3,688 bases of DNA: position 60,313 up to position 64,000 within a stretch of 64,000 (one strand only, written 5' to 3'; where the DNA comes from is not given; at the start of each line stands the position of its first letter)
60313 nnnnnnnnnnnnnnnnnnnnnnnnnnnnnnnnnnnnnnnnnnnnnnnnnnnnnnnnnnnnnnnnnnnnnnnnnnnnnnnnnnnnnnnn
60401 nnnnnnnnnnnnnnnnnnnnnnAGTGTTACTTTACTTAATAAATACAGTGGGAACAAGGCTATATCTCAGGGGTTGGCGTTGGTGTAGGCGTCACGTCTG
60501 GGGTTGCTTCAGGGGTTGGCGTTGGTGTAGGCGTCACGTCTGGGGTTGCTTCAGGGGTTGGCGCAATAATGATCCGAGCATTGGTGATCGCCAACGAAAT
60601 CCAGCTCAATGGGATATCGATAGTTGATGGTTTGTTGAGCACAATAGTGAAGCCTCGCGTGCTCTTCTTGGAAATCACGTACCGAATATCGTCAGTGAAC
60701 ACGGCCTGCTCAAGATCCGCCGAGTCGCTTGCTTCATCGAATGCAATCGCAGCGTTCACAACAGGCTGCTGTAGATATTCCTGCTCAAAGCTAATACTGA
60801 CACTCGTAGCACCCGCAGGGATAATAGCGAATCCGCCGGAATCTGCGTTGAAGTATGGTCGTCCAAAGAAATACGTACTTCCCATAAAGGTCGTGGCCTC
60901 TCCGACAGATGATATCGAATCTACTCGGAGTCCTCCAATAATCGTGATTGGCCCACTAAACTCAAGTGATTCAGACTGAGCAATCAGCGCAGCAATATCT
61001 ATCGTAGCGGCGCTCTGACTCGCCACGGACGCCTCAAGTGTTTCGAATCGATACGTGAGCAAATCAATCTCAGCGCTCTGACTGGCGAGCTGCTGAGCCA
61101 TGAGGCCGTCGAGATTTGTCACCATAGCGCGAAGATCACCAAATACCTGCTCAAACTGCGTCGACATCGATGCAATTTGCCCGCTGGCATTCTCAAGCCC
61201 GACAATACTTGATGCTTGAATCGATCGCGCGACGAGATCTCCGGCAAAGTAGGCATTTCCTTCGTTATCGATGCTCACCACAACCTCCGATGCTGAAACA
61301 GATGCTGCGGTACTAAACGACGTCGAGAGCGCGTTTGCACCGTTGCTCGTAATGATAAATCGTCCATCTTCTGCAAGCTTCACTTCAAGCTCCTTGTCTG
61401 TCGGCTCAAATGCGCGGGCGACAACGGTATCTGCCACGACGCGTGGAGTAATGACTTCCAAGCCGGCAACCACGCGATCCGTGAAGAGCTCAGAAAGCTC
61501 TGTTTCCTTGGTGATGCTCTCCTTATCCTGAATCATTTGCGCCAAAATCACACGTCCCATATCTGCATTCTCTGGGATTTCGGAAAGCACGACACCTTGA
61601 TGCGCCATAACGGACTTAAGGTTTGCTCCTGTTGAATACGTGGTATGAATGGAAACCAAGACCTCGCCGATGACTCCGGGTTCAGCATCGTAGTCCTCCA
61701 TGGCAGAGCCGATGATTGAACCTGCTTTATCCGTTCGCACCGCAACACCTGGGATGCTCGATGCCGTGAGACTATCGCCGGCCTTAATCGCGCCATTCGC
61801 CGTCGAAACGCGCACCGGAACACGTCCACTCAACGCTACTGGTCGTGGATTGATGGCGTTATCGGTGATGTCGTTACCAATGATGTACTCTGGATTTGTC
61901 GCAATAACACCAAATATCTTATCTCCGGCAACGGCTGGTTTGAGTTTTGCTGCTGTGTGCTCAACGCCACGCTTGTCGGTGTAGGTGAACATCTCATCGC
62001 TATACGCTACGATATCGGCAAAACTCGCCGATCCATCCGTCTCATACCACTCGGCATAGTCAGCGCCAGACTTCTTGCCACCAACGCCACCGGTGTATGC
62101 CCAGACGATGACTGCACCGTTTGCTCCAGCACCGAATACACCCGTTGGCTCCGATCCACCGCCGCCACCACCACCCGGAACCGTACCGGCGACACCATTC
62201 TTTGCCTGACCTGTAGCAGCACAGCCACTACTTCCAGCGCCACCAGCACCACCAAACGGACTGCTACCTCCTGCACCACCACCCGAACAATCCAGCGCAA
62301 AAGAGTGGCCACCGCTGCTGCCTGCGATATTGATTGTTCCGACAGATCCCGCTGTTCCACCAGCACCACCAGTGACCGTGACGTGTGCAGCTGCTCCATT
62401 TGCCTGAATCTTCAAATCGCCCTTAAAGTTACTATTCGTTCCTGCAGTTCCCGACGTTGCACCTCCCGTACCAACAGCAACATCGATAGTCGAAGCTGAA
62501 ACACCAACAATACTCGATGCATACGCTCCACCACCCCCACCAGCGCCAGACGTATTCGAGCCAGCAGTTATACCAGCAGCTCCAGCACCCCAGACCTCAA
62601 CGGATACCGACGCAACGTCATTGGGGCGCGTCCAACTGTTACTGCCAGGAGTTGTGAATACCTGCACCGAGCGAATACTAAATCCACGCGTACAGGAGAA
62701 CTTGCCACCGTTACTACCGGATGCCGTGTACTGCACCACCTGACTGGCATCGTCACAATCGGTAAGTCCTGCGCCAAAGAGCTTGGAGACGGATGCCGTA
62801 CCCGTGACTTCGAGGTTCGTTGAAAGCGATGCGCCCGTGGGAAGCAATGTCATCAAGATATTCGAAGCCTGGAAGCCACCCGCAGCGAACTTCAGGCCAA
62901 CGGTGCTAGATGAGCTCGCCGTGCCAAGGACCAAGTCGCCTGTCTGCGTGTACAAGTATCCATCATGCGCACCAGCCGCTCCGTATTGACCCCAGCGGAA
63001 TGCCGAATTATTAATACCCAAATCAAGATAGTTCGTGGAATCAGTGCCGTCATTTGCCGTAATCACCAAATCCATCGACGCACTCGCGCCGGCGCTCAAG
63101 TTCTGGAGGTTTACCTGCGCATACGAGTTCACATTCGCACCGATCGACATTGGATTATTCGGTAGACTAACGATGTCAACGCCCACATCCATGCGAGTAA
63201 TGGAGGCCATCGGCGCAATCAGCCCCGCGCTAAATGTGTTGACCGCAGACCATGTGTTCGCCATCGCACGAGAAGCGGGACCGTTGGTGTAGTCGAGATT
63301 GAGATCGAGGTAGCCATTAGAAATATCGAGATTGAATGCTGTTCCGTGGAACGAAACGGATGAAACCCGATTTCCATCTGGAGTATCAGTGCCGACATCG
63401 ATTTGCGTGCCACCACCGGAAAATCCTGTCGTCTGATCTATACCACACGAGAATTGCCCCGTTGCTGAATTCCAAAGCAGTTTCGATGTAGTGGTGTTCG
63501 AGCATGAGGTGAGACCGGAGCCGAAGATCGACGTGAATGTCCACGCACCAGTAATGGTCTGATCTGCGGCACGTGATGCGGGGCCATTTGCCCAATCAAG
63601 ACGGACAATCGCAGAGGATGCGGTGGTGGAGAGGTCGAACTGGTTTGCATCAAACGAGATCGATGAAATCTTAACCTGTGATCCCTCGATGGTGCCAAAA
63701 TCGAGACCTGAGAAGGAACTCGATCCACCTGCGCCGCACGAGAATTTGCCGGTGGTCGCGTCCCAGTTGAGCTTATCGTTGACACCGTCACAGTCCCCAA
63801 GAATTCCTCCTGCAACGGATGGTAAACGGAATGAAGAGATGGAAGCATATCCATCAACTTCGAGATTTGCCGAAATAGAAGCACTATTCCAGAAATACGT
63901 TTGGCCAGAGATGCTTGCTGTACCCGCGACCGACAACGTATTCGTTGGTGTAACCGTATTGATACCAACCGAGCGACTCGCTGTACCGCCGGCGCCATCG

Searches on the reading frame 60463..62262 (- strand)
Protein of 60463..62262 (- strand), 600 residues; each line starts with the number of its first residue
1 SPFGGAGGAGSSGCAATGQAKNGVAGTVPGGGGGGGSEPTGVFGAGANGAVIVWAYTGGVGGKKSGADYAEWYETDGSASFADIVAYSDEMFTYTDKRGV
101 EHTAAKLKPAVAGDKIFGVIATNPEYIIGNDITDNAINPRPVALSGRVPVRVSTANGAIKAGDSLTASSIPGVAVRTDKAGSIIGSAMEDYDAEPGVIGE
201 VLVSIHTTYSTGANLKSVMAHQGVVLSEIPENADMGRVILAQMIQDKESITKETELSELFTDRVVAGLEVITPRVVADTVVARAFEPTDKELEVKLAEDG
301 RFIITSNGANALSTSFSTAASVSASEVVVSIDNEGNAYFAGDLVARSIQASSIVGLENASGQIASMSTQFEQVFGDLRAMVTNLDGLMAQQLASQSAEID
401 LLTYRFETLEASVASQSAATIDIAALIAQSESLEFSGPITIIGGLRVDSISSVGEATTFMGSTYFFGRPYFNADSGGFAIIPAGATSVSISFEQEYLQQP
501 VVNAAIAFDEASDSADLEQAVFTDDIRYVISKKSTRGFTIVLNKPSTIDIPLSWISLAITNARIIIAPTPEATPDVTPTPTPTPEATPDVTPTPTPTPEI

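Call 52: search_protein_families(library=pfam, alignment_id=A3, max_evalue=0.01)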
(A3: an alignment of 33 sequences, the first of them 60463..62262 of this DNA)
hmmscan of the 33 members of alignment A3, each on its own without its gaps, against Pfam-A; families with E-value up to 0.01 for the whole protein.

A. member 1, window:60463-62262:- (600 aa): 1 family
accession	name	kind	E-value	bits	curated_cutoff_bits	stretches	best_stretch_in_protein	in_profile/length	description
PF11962.13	Peptidase_G2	-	0.001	19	25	0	57-129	39-98/228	Peptidase_G2, IMC autoproteolytic cleavage domain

B. families by the number of members that match (of 33 scanned): 7 families
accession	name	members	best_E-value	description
PF11962.13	Peptidase_G2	6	1.4e-05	Peptidase_G2, IMC autoproteolytic cleavage domain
PF09458.16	H_lectin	5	5e-06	H-type lectin domain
PF13884.11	Peptidase_S74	4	4.3e-20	Chaperone of endosialidase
PF08239.17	SH3_3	1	3.2e-11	Bacterial SH3 domain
PF16403.11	Bact_surface_Ig-like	1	9.6e-11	Bacterial surface protein, Ig-like domain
PF08614.16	ATG16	1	0.00078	Autophagy protein 16 (ATG16)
PF02872.23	5_nucleotid_C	1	0.0096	5'-nucleotidase, C-terminal domain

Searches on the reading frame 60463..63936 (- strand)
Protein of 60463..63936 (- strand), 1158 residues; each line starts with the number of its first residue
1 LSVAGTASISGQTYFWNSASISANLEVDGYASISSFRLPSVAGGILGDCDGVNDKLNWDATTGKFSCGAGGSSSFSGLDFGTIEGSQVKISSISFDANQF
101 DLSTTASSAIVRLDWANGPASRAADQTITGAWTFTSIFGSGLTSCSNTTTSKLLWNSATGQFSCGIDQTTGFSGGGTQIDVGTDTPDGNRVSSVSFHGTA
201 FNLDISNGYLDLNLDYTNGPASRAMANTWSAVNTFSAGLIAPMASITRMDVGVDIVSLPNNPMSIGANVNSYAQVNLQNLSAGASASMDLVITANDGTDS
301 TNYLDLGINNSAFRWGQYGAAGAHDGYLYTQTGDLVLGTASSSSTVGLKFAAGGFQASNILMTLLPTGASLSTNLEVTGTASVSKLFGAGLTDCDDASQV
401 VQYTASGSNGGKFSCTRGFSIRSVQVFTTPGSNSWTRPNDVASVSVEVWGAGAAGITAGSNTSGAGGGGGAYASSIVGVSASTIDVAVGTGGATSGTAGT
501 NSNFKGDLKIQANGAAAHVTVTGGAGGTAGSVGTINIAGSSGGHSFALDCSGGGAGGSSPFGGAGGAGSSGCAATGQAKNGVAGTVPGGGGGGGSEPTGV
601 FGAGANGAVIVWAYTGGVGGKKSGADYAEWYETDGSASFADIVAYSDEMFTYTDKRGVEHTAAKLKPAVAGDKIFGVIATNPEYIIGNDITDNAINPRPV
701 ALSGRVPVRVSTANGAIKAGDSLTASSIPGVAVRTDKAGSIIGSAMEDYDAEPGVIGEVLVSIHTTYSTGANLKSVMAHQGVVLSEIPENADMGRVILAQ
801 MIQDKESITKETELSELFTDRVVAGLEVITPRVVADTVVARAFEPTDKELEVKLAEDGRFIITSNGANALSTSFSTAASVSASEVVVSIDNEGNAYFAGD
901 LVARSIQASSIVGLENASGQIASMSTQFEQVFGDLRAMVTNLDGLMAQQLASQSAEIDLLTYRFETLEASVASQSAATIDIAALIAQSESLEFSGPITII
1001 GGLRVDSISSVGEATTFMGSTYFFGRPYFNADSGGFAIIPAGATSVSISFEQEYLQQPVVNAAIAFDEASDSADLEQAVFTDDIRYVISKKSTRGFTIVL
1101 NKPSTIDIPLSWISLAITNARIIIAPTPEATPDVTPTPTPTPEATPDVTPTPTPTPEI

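Call 9: search_protein_families(library=pfam, proteins=[window:60463-63936:-], max_evalue=0.01)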
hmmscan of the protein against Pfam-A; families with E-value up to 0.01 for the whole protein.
window:60463-63936:- (1158 aa): 2 families
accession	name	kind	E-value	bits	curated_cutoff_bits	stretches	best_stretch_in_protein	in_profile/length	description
PF21722.4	Gly_rich_2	-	3e-07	31.1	24.3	1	428-613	1-225/226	Glycine-rich domain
PF11962.13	Peptidase_G2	-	0.0038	17.1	25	0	616-687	40-98/228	Peptidase_G2, IMC autoproteolytic cleavage domain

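Call 42: search_protein_families(library=ncbifam, proteins=[window:60463-63936:-], max_evalue=0.1)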
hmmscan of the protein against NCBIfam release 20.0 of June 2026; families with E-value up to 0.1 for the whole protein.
window:60463-63936:- (1158 aa): 3 families
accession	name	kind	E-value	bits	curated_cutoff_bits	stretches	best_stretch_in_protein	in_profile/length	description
NF033186.1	internalin_K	exception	0.0072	14.8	1100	1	1116-1155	504-543/604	class 1 internalin InlK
NF037973.1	metallo_SslE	exception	0.034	11.5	3000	1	1124-1157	52-85/1519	lipoprotein metalloprotease SslE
NF009002.0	PRK12347.1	subfamily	0.062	12.5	386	0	715-797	124-203/231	L-ribulose-5-phosphate 4-epimerase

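Call 54: search_protein_families(library=phrogs, proteins=[window:60463-63936:-], max_evalue=0.01)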
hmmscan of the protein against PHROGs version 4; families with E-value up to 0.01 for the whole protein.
window:60463-63936:- (1158 aa): 2 families
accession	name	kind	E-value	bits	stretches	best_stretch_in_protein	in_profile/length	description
phrog_863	-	tail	1.1e-19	71.9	1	307-641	310-629/690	tail fiber assembly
phrog_4474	-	unknown function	1.5e-07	32.2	1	398-621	131-349/407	-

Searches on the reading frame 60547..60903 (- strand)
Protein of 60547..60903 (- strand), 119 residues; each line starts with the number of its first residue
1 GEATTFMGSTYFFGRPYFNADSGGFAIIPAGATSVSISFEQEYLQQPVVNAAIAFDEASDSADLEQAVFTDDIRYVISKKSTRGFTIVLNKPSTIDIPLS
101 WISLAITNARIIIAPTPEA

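Call 61: find_related_loci(query=A4, collection=metagenome_contigs, flank=6000)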
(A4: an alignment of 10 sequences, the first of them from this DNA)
Query A4 (119 aa) in metagenome_contigs; peptide patterns used: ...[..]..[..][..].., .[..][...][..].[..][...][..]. (x = any residue, [..] = any of these).
283 stretches matched a pattern; 167 encode a relative of the query (tblastn E <= 1e-3); the best 80 are kept; 80 distinct loci.
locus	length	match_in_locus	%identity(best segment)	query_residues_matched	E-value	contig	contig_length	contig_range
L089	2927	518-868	64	1-117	1e-49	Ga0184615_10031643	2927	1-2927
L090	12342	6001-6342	65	1-114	6e-48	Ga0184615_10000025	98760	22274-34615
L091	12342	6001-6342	65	1-114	6e-48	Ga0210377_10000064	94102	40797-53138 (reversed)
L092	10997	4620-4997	52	1-117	8e-43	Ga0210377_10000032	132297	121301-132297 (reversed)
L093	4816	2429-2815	52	1-117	8e-42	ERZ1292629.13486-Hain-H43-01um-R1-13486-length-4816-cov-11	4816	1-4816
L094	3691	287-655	54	1-117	3e-41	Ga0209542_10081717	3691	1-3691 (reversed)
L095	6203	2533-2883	52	1-117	3e-40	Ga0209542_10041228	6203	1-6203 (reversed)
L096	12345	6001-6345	56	1-115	1e-39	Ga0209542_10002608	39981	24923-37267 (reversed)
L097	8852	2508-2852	56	1-115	1e-39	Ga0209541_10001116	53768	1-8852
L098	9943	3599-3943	55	1-115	1e-39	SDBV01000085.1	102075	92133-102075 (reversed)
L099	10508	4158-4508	50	1-117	3e-39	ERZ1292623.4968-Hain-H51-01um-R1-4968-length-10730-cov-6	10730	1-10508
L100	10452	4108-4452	54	1-115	2e-38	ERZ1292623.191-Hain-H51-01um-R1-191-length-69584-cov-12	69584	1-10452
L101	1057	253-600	53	2-117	4e-40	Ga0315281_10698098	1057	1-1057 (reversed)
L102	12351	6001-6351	50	1-117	4e-38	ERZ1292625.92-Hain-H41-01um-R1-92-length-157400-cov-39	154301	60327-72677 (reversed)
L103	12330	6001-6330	52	2-111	3e-38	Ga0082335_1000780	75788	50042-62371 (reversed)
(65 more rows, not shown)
